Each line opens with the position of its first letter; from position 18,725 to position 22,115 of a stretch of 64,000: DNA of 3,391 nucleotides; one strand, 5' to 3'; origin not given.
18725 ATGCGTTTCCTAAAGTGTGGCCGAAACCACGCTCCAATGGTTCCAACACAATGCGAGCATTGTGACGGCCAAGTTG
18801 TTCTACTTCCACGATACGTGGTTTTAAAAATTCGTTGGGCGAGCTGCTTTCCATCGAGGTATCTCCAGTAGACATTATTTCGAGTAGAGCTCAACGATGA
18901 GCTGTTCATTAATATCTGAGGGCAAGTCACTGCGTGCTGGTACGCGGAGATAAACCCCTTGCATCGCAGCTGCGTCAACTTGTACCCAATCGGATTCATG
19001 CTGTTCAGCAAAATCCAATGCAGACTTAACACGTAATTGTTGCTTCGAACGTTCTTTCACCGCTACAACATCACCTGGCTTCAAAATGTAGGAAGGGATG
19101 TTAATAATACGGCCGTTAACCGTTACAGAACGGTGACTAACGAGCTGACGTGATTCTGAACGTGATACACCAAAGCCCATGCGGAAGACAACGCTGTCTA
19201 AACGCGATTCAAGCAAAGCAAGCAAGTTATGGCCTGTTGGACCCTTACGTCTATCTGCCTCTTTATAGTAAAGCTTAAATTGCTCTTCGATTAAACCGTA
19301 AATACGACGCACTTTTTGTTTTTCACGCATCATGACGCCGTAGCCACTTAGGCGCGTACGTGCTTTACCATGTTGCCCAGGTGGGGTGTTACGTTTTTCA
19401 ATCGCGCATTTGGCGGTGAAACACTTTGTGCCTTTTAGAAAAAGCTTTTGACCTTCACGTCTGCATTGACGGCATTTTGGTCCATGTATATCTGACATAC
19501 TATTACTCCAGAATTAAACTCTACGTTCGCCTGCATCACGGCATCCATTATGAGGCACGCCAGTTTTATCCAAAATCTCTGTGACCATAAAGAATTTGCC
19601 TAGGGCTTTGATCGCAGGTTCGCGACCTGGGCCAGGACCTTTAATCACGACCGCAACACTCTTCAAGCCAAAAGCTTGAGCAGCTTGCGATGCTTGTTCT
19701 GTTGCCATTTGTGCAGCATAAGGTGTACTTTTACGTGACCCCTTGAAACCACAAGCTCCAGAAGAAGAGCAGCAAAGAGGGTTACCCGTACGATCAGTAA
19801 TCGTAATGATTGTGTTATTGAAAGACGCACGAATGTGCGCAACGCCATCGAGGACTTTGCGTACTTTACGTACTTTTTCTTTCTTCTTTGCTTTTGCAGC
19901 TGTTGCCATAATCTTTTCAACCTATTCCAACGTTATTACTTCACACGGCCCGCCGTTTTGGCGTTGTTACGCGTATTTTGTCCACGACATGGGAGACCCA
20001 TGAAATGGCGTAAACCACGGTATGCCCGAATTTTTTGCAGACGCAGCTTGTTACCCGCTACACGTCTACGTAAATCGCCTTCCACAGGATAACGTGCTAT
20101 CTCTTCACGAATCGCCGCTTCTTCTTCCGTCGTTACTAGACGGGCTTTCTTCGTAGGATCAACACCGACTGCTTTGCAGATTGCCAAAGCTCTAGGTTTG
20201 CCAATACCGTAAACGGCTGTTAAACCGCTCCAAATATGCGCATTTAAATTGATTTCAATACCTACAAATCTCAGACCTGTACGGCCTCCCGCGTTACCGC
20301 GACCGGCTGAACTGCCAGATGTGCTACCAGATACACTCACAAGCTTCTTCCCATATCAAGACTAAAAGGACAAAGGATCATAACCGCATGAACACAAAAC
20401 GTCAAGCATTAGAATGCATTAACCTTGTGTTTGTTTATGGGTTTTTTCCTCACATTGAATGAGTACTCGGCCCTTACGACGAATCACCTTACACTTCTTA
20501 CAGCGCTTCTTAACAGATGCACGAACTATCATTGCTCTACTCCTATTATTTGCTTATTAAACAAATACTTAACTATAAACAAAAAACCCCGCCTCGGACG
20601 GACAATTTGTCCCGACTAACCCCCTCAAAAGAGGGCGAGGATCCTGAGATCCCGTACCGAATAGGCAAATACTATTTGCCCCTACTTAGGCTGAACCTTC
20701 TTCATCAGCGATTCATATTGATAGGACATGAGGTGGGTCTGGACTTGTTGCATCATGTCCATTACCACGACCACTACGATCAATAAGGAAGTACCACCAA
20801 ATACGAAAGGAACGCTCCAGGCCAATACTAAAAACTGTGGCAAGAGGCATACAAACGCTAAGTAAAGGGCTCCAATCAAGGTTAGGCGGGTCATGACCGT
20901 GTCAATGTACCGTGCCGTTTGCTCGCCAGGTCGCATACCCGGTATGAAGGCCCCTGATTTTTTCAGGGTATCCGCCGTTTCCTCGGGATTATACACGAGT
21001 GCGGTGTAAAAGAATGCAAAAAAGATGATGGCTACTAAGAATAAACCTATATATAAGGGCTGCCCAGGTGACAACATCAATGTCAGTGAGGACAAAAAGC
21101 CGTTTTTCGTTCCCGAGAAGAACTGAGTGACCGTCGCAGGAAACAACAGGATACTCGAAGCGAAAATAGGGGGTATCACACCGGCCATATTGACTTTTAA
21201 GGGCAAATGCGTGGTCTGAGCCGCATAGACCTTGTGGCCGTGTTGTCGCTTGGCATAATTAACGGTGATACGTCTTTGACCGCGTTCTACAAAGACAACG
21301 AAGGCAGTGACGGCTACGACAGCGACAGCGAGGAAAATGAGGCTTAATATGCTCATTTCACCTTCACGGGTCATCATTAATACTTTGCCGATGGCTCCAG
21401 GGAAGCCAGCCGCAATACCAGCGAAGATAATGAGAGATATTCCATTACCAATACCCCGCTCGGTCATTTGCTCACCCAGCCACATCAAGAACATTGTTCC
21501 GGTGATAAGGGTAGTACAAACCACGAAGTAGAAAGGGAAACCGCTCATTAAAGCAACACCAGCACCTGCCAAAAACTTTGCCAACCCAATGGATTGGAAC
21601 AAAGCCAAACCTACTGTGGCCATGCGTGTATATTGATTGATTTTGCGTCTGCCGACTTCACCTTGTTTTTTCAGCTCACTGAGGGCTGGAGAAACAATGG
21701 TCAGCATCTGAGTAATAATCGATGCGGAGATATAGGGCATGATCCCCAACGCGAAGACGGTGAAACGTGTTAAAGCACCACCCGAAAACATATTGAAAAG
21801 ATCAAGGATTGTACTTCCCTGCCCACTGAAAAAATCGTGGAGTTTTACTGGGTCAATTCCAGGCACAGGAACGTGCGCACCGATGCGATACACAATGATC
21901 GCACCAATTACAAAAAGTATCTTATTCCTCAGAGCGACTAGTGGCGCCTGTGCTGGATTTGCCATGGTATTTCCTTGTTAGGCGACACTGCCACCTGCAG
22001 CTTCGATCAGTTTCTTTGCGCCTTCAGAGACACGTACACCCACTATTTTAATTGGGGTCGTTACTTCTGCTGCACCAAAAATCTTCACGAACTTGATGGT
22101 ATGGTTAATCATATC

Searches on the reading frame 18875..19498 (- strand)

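Call 13: search_protein_families(library=pfam, proteins=[window:18875-19498:-], max_evalue=0.001)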
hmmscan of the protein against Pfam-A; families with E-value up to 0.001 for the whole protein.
window:18875-19498:- (207 aa): 2 families
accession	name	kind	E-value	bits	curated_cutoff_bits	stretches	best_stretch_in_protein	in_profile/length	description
PF00163.24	Ribosomal_S4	-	2.3e-31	108.8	23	1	5-97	3-95/95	Ribosomal protein S4/S9 N-terminal domain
PF01479.30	S4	-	3e-19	68.9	22.8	1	99-145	2-48/48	S4 domain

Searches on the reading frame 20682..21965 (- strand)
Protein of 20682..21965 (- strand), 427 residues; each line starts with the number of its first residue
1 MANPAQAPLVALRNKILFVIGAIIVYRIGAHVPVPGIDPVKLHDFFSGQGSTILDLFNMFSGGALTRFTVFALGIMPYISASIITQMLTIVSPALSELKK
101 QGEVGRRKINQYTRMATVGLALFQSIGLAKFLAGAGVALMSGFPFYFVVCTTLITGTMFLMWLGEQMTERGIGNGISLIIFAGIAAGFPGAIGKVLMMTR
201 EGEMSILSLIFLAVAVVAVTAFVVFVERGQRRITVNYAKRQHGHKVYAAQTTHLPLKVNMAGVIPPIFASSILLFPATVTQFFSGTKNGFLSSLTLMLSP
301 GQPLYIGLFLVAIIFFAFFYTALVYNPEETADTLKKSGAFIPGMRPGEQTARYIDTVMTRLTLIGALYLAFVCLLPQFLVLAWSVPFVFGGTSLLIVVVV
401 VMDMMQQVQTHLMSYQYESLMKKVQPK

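Call 13: search_protein_families(library=pfam, proteins=[window:20682-21965:-], max_evalue=0.001)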
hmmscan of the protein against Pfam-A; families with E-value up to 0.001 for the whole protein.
window:20682-21965:- (427 aa): 1 family
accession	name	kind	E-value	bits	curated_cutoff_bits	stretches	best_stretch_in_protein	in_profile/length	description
PF00344.25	SecY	-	1.8e-112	376.1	32.2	1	69-405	1-306/306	SecY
